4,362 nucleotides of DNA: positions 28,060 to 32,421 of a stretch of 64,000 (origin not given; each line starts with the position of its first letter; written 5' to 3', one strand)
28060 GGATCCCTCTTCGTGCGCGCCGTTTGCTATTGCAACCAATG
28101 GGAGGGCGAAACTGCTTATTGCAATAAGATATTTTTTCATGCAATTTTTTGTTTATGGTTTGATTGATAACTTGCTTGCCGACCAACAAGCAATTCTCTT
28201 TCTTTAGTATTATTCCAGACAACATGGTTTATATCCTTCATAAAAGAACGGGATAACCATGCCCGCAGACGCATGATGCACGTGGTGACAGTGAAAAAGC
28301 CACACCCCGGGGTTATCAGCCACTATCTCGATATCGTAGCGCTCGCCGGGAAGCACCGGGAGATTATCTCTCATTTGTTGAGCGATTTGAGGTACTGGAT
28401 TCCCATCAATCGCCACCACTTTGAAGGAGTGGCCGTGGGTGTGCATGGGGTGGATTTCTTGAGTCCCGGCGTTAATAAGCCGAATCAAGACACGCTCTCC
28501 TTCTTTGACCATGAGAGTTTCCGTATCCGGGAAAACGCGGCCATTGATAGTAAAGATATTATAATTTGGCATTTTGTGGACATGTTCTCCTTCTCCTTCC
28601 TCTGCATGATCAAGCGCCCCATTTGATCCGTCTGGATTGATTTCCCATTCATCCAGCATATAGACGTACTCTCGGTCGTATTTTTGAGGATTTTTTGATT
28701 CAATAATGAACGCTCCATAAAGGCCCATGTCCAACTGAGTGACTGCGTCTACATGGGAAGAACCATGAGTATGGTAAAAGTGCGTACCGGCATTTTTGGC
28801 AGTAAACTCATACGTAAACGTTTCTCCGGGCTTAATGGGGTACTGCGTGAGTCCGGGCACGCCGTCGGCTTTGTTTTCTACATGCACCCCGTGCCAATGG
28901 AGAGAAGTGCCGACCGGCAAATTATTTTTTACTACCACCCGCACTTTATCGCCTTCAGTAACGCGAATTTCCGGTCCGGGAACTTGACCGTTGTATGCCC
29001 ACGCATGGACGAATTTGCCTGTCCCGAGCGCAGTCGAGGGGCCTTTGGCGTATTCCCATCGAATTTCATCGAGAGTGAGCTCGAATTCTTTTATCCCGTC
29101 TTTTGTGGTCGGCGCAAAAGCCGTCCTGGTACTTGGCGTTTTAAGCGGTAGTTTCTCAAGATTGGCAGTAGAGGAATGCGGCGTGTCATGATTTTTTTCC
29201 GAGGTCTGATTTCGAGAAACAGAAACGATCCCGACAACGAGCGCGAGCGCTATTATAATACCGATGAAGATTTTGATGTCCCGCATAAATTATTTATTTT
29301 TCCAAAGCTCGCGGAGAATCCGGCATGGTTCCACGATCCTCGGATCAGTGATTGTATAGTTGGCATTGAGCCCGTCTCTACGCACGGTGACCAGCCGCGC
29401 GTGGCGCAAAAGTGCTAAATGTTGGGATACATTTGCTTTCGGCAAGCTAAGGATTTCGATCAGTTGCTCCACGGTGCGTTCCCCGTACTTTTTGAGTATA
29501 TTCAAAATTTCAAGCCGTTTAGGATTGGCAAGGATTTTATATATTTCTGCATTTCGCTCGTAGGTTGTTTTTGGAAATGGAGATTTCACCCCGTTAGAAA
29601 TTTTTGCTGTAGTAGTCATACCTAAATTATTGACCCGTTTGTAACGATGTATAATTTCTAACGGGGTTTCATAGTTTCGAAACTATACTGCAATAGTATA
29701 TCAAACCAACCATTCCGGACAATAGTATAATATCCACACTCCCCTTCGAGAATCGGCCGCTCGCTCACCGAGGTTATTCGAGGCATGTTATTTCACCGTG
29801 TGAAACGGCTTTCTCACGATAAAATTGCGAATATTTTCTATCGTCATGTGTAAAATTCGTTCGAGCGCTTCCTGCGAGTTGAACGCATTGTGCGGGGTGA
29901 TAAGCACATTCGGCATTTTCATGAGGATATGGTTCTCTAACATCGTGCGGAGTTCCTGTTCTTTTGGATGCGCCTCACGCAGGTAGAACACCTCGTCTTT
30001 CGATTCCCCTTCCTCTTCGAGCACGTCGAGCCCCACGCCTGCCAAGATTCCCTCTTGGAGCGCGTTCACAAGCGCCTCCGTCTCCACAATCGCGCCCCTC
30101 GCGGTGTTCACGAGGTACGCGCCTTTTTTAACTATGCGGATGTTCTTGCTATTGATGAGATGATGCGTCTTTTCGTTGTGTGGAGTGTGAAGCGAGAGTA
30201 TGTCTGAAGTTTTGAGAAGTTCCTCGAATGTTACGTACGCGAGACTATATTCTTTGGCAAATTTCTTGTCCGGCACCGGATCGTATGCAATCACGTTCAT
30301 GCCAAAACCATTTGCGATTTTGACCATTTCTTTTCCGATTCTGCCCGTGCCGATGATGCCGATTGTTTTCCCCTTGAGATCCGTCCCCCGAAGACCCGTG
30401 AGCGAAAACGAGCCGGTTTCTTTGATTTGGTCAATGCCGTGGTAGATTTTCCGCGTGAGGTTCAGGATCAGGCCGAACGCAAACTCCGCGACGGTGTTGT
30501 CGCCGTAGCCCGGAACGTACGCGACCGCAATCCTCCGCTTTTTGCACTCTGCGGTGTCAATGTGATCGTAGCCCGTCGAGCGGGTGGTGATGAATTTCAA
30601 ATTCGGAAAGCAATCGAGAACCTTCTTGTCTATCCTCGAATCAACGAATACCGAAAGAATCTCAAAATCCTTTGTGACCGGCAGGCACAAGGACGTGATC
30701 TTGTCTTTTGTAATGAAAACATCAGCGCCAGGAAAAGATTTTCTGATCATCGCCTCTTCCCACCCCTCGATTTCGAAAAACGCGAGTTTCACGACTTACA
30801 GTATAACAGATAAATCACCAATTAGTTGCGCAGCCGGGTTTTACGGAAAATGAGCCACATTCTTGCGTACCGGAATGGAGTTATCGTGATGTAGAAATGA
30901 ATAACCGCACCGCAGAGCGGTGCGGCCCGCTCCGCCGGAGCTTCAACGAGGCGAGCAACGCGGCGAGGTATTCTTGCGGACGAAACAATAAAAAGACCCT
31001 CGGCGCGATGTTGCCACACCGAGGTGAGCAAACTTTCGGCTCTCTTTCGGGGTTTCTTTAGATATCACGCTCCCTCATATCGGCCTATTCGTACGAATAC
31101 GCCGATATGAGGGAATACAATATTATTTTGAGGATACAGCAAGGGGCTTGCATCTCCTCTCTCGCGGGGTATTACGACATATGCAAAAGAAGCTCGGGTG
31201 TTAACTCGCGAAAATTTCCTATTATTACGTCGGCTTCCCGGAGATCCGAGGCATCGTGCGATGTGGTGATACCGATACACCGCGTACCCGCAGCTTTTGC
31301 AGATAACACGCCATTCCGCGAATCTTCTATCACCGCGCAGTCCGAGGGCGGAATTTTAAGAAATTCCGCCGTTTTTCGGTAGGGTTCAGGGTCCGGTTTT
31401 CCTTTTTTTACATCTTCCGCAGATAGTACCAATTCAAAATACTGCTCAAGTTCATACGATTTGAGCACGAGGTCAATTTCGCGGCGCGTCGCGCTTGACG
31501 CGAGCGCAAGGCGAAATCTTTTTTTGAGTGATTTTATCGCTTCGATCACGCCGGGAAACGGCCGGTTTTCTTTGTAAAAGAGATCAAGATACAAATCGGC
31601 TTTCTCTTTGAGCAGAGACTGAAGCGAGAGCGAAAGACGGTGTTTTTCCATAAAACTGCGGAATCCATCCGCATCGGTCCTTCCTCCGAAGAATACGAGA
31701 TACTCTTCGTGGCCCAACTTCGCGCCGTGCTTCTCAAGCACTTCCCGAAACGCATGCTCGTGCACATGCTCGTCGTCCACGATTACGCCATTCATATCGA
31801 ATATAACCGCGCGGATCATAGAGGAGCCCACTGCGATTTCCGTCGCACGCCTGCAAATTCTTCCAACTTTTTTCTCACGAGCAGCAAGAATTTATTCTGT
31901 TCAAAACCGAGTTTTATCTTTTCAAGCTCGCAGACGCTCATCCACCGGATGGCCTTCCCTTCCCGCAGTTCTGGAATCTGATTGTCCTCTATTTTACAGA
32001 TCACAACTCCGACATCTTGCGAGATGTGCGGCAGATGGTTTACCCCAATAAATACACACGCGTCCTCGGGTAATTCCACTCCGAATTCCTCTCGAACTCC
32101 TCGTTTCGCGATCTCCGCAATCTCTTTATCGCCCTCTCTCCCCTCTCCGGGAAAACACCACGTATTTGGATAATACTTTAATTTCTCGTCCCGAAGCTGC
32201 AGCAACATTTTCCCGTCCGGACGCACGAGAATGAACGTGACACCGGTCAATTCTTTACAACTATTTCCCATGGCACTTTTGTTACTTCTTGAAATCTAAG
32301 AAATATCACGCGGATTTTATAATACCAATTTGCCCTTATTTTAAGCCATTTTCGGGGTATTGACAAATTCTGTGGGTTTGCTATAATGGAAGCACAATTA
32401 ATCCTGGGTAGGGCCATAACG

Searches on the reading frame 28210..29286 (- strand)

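Call 44: search_protein_families(library=pfam, proteins=[window:28210-29286:-], max_evalue=0.0001)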
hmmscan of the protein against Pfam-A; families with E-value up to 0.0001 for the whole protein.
window:28210-29286:- (358 aa): 3 families
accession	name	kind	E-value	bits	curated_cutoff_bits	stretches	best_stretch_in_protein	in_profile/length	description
PF07732.21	Cu-oxidase_3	-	4e-43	146.7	21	1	93-199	15-118/119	Multicopper oxidase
PF07731.20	Cu-oxidase_2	-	8.1e-32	110.3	20.4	2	239-348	17-132/137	Multicopper oxidase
PF00394.28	Cu-oxidase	-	4.7e-17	63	21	1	229-337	22-136/157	Multicopper oxidase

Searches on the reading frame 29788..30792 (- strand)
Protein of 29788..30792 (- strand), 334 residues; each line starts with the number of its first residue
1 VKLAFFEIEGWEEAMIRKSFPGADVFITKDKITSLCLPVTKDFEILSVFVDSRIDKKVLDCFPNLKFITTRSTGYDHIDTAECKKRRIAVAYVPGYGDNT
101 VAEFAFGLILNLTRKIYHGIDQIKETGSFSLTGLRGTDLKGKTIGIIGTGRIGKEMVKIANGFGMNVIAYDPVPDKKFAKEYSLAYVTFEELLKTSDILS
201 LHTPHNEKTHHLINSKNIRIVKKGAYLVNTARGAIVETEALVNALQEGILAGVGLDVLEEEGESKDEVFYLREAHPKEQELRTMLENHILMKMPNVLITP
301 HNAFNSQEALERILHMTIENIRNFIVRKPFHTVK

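Call 44: search_protein_families(library=pfam, proteins=[window:29788-30792:-], max_evalue=0.0001)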
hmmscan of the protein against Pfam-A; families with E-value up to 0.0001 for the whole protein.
window:29788-30792:- (334 aa): 3 families
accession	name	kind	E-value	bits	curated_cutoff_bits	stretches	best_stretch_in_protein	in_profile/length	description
PF02826.25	2-Hacid_dh_C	-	7.4e-57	192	25.1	1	106-303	1-178/178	D-isomer specific 2-hydroxyacid dehydrogenase, NAD binding domain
PF00389.36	2-Hacid_dh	-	9.1e-26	90.6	24.6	1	28-329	25-128/134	D-isomer specific 2-hydroxyacid dehydrogenase, catalytic domain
PF03446.21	NAD_binding_2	-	1.3e-05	25.7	21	1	143-249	1-111/161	NAD binding domain of 6-phosphogluconate dehydrogenase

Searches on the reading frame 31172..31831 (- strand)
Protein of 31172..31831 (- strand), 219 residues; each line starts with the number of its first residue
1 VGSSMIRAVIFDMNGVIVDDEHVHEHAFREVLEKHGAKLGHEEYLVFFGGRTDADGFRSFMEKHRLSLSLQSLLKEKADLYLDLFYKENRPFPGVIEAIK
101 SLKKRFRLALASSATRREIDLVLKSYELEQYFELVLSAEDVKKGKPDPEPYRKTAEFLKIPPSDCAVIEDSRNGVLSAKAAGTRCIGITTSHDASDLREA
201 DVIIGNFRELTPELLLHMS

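Call 44: search_protein_families(library=pfam, proteins=[window:31172-31831:-], max_evalue=0.0001)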
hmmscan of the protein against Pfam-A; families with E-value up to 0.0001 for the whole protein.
window:31172-31831:- (219 aa): 3 families
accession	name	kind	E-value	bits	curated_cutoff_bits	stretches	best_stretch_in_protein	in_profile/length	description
PF13419.12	HAD_2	-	7.3e-35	121.1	23.8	1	9-188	1-178/178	Haloacid dehalogenase-like hydrolase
PF00702.32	Hydrolase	-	4.4e-30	105.9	26.4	1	6-182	1-191/191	haloacid dehalogenase-like hydrolase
PF13242.12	Hydrolase_like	-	9e-06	26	22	1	144-199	3-60/75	HAD-hyrolase-like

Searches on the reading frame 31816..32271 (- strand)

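Call 44: search_protein_families(library=pfam, proteins=[window:31816-32271:-], max_evalue=0.0001)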
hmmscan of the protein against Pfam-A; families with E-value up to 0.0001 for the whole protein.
window:31816-32271:- (151 aa): 2 families
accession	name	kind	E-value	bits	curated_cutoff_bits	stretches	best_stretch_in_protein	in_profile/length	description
PF00293.34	NUDIX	-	6.8e-09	36.3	21.1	1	10-129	5-131/134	NUDIX domain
PF14815.12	NUDIX_4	-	2.5e-06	27.7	35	1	12-121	2-103/113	NUDIX domain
